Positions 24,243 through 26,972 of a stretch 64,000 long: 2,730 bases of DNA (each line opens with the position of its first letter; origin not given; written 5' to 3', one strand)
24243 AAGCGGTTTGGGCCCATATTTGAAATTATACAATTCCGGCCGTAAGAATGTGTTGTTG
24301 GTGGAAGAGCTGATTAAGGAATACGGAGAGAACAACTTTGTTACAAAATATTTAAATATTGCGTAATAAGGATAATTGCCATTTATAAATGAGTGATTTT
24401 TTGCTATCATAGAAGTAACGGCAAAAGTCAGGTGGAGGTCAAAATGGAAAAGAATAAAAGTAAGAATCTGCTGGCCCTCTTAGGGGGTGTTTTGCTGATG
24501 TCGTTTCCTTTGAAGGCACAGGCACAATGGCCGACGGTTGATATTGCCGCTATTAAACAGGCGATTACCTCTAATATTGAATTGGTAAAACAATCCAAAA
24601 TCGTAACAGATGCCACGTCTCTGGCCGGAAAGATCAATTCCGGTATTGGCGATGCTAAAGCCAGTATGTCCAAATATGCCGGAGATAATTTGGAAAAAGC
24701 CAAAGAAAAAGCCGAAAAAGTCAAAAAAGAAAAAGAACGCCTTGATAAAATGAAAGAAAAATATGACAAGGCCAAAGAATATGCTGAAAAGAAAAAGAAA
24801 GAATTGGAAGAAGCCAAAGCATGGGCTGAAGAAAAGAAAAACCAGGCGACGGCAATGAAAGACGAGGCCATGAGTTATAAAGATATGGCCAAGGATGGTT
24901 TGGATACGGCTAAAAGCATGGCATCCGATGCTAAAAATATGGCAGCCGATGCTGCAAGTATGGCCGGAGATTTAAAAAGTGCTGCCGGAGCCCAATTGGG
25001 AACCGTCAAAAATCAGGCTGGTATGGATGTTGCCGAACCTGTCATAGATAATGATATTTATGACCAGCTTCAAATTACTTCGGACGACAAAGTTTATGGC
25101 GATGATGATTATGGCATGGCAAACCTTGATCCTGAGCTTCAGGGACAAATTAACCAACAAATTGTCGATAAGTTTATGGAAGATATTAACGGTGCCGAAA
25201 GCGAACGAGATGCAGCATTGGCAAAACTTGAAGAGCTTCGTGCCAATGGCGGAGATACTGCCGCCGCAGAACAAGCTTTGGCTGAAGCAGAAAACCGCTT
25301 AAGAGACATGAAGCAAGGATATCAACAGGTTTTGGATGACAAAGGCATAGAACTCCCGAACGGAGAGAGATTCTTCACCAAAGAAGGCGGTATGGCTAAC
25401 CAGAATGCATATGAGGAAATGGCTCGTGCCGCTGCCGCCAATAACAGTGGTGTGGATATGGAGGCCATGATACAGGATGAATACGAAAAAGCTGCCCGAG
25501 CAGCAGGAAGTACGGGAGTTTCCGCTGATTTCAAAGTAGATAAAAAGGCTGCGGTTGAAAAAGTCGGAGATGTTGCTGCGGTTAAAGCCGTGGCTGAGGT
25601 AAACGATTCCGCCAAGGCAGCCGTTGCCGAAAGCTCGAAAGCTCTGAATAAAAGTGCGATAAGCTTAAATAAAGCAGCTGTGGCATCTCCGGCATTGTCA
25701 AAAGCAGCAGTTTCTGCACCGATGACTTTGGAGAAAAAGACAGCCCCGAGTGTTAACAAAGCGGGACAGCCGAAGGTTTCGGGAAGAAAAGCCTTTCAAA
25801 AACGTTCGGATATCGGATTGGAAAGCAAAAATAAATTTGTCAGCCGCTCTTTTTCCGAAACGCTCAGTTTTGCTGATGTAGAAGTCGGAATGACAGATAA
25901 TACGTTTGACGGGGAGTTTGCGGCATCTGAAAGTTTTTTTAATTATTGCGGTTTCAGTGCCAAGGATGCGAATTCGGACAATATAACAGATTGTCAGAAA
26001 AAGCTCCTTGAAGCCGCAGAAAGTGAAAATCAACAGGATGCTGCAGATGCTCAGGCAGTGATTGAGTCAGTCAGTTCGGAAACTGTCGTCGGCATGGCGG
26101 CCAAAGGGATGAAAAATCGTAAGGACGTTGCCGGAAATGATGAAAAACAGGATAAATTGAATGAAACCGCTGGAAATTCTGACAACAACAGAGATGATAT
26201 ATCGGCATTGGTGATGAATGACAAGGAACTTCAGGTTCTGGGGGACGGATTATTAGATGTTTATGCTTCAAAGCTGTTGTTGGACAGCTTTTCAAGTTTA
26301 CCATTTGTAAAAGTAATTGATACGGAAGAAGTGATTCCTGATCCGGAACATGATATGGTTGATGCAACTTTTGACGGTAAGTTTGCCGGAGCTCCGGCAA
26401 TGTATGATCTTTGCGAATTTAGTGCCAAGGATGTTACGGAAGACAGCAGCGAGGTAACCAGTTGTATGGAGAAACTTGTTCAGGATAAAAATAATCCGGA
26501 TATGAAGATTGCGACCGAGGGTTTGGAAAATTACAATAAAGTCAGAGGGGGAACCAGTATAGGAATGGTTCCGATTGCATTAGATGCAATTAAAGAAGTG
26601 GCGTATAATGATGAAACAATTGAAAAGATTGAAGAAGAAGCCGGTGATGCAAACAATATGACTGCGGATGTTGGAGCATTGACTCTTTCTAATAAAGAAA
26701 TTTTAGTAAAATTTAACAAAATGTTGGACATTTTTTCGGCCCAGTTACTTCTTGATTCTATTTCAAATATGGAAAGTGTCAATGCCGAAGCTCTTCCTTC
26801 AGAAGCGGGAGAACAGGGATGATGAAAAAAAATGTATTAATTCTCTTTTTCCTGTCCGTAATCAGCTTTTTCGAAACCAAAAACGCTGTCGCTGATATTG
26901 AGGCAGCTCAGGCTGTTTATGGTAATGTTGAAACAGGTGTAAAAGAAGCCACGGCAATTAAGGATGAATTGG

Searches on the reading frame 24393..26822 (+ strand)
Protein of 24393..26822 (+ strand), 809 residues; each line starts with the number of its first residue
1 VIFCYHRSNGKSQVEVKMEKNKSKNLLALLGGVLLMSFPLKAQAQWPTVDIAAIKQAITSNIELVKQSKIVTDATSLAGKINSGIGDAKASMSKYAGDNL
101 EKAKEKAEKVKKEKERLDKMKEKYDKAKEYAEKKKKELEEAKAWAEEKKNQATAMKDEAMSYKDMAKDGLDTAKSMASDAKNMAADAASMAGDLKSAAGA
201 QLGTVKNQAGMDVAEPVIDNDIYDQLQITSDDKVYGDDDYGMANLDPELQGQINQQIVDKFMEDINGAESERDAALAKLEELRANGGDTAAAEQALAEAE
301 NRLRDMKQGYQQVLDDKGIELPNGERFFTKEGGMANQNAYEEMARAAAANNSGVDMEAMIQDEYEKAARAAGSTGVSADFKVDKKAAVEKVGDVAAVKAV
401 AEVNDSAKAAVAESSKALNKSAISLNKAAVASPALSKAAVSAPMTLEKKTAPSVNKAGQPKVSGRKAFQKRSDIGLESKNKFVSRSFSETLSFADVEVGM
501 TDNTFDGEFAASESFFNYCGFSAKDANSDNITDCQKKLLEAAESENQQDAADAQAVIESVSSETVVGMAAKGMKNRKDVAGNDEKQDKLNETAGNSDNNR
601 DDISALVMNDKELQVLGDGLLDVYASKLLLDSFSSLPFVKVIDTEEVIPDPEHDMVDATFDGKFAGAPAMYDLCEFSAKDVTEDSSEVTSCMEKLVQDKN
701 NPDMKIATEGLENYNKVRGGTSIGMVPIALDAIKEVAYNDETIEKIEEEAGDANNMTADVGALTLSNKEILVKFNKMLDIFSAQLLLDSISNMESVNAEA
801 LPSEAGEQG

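Call 3: search_protein_families(library=pfam, proteins=[window:24393-26822:+], max_evalue=1)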
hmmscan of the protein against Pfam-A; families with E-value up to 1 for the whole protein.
window:24393-26822:+ (809 aa): 5 families
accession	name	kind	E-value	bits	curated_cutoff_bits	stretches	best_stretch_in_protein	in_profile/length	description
PF13851.11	GAS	-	0.018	14.9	32.3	1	97-173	60-136/200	Growth-arrest specific micro-tubule binding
PF13605.11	DUF4141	-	0.055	13.3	30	1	32-73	6-48/53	Domain of unknown function (DUF4141)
PF12423.13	KIF1B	-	0.063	13.9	22.2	0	300-314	2-16/46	Kinesin protein 1B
PF06785.16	UPF0242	-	0.21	12.1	33.5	1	104-178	79-153/194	Uncharacterised protein family (UPF0242) N-terminus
PF02074.21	Peptidase_M32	-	0.42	9.6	25.1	1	91-179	50-138/489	Carboxypeptidase Taq (M32) metallopeptidase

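Call 4: search_protein_families(library=ncbifam, proteins=[window:24393-26822:+], max_evalue=1)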
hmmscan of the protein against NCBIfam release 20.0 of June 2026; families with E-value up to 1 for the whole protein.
window:24393-26822:+ (809 aa): 5 families
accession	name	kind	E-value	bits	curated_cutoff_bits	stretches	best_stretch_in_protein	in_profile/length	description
NF038350.1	taxis_HmpF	equivalog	0.0013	17.2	200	1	98-197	124-223/553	pilus motility taxis protein HmpF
NF002572.0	PRK02224.1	equivalog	0.0028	16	1087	1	93-193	487-587/888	DNA double-strand break repair ATPase Rad50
NF052612.1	sll0565_fam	equivalog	0.085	13.3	50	0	292-317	3-28/106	sll0565 family protein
NF043058.1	T4SS_LegC2C7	subfamily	0.24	10.3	350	1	63-156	147-240/348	LegC2/C7 family Dot/Icm T4SS effector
NF009592.0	PRK13033.1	equivalog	0.39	10.5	225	1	69-135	7-73/133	FPRL1 inhibitory protein FLIPr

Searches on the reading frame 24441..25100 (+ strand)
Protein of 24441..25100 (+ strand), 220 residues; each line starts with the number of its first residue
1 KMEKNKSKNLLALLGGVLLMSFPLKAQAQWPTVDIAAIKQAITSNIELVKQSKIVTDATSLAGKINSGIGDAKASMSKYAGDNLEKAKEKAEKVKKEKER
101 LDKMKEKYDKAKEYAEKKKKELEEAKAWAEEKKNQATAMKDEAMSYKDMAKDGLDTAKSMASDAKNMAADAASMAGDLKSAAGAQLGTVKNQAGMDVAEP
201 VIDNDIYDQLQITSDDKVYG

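Call 82: search_protein_families(library=pfam, proteins=[window:24441-25100:+], max_evalue=1)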
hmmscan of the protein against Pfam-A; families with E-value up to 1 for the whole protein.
window:24441-25100:+ (220 aa): 15 families
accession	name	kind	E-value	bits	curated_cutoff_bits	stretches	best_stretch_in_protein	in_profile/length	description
PF13605.11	DUF4141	-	0.01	15.6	30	1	16-57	6-48/53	Domain of unknown function (DUF4141)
PF06785.16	UPF0242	-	0.011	16.2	33.5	1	86-163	81-154/194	Uncharacterised protein family (UPF0242) N-terminus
PF21007.2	FBF1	-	0.017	14.1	45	1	85-166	327-408/524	Fas-binding factor 1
PF06391.18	MAT1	-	0.022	15.1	25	1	71-175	65-168/201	CDK-activating kinase assembly factor MAT1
PF19745.5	FUT8_N_cat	-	0.057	12.6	27.6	1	74-145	35-107/499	Alpha-(1,6)-fucosyltransferase N- and catalytic domains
PF15374.11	CCDC71L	-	0.094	12.4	30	1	45-143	247-346/393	Coiled-coil domain-containing protein 71L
PF02074.21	Peptidase_M32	-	0.096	11.7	25.1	1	75-163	50-138/489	Carboxypeptidase Taq (M32) metallopeptidase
PF03961.19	FapA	-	0.12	12.4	31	1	82-136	149-233/272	Flagellar Assembly Protein A beta solenoid domain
PF02601.20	Exonuc_VII_L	-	0.14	12.1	35.9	1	53-163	148-254/315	Exonuclease VII, large subunit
PF13476.12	AAA_23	-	0.2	12.7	27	1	52-134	109-188/201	AAA domain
PF01025.24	GrpE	-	0.29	11.3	25.8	1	86-160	5-74/165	GrpE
PF05262.16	Borrelia_P83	-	0.43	9.4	33.6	1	77-210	236-371/489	Borrelia P83/100 protein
PF10186.14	ATG14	-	0.5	9.8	33.2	1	56-144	33-121/347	Vacuolar sorting 38 and autophagy-related subunit 14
PF07271.16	Cytadhesin_P30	-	0.72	9.8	40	1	84-134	89-139/275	Cytadhesin P30/P32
PF01496.24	V_ATPase_I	-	0.88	7.9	30.7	1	73-148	60-137/815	V-type ATPase 116kDa subunit family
